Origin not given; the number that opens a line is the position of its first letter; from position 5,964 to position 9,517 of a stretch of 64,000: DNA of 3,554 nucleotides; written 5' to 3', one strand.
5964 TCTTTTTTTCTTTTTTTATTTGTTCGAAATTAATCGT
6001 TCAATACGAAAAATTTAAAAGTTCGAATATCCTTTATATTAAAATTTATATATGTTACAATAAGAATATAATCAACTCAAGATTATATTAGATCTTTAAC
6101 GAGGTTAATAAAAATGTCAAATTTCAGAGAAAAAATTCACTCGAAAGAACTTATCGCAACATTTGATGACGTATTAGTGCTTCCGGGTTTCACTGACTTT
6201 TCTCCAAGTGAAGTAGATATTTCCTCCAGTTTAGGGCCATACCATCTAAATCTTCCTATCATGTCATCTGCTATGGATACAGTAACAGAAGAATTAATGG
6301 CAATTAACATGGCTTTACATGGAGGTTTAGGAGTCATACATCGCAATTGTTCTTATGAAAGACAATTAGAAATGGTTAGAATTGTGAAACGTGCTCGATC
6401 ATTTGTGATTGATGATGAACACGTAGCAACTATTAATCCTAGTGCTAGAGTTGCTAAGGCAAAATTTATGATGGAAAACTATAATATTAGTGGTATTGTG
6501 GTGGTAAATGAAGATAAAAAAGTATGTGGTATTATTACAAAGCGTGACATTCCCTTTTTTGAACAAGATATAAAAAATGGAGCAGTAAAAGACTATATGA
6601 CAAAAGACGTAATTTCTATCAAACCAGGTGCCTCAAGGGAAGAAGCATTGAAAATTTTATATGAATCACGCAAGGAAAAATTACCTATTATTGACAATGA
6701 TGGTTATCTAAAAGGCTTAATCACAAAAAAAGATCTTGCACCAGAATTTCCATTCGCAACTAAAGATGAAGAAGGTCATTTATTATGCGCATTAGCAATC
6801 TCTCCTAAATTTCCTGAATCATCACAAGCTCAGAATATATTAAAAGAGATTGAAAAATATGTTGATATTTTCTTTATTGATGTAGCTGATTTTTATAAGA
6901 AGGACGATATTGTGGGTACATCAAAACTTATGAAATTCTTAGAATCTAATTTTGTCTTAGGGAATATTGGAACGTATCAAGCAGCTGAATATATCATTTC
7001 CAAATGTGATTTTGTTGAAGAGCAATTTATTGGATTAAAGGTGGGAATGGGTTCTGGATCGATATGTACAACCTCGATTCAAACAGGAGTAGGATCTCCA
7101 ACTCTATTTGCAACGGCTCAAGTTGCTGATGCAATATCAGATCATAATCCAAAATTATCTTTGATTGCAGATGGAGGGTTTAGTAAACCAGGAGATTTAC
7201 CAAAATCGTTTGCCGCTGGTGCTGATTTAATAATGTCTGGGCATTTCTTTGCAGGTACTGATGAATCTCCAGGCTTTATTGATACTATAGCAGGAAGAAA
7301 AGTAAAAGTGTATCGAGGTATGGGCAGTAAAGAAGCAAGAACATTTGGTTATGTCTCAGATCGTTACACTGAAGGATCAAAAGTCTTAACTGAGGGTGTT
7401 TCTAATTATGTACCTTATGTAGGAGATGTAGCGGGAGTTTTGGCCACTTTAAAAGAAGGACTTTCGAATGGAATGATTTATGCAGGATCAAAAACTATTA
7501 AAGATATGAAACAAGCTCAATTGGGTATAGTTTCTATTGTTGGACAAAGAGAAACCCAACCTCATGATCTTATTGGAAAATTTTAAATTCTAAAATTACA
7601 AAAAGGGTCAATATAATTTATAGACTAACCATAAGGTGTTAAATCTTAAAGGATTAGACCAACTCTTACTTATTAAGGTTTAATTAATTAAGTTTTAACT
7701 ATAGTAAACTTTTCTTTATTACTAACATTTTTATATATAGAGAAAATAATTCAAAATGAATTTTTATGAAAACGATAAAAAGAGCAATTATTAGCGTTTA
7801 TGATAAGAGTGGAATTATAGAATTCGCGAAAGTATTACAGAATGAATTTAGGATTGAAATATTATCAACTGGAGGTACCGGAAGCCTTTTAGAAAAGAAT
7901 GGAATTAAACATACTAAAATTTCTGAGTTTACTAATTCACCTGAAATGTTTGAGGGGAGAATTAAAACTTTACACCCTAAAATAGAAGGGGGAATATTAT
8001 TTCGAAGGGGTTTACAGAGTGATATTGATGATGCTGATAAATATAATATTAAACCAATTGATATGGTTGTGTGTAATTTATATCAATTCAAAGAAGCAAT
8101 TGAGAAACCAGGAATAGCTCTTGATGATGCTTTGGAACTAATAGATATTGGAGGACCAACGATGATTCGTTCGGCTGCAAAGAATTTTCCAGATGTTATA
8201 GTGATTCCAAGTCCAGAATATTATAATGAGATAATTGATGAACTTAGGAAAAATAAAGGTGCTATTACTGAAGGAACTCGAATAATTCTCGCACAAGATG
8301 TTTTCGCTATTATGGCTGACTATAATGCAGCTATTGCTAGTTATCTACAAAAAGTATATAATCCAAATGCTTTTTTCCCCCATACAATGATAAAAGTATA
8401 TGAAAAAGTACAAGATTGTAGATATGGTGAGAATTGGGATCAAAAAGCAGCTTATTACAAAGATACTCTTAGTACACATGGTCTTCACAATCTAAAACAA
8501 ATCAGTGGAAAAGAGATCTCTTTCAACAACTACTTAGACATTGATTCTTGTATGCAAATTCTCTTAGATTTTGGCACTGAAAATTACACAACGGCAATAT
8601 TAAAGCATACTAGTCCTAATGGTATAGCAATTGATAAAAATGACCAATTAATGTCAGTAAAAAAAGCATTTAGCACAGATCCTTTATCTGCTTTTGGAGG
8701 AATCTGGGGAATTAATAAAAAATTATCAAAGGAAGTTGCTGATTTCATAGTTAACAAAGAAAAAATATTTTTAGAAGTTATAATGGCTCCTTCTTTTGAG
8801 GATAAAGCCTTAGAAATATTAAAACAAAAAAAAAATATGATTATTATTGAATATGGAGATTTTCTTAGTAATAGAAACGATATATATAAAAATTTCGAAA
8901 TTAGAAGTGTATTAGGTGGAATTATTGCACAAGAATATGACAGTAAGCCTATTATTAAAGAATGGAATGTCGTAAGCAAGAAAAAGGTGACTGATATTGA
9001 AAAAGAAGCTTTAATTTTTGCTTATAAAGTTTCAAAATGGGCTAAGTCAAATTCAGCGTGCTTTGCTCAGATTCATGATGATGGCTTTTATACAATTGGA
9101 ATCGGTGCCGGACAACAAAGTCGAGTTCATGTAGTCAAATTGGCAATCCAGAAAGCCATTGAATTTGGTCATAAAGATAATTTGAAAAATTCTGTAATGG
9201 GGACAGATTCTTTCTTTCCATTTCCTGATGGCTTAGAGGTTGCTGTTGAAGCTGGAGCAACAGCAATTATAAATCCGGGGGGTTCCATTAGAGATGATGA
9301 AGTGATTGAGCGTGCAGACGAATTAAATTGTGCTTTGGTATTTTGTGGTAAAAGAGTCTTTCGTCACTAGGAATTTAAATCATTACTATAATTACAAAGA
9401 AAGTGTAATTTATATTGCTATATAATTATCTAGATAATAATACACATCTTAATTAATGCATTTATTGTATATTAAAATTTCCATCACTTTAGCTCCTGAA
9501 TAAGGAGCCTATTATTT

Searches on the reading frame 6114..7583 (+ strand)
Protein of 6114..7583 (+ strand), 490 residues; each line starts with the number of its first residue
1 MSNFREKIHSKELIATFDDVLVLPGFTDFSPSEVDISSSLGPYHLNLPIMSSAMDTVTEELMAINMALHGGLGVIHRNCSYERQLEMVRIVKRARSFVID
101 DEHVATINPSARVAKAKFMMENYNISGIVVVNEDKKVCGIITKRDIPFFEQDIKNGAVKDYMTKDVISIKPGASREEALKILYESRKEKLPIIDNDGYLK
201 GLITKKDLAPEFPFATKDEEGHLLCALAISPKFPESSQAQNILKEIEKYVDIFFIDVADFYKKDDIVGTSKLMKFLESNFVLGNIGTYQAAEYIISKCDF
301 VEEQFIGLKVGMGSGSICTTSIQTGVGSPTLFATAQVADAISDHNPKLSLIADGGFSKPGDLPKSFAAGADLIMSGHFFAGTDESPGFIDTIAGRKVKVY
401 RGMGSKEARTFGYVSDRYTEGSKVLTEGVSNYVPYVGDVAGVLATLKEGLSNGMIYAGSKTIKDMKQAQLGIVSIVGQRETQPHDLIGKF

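Call 77: search_protein_families(library=pfam, proteins=[window:6114-7583:+], max_evalue=0.0001)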
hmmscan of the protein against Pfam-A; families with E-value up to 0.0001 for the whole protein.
window:6114-7583:+ (490 aa): 2 families
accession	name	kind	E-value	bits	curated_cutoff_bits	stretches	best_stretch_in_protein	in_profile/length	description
PF00478.31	IMPDH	-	6e-93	312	25.6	1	16-484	3-345/345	IMP dehydrogenase / GMP reductase domain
PF00571.33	CBS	-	1.4e-24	86.6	24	2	158-209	1-52/57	CBS domain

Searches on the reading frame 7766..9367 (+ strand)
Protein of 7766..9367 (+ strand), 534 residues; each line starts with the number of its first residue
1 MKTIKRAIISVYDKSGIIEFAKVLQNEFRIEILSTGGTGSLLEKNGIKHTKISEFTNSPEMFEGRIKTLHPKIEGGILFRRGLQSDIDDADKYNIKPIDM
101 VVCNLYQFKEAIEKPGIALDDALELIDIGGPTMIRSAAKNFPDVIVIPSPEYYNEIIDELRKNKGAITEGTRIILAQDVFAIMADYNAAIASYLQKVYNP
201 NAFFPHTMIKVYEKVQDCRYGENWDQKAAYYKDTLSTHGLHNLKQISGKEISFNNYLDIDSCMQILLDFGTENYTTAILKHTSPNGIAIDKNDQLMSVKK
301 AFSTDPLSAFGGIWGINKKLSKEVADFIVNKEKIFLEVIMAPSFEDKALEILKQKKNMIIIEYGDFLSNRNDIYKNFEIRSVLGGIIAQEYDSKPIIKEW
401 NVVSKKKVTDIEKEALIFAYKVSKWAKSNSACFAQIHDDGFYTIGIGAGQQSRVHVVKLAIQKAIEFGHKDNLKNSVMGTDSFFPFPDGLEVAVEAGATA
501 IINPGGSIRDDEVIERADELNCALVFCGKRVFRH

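Call 77: search_protein_families(library=pfam, proteins=[window:7766-9367:+], max_evalue=0.0001)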
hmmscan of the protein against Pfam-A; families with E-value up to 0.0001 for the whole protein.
window:7766-9367:+ (534 aa): 2 families
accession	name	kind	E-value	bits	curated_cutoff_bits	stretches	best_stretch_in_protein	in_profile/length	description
PF01808.24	AICARFT_IMPCHas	-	1.1e-88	298.1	25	1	137-463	1-311/311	AICARFT/IMPCHase bienzyme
PF02142.27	MGS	-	2.1e-17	63.5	24.1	1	16-132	1-94/94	MGS-like domain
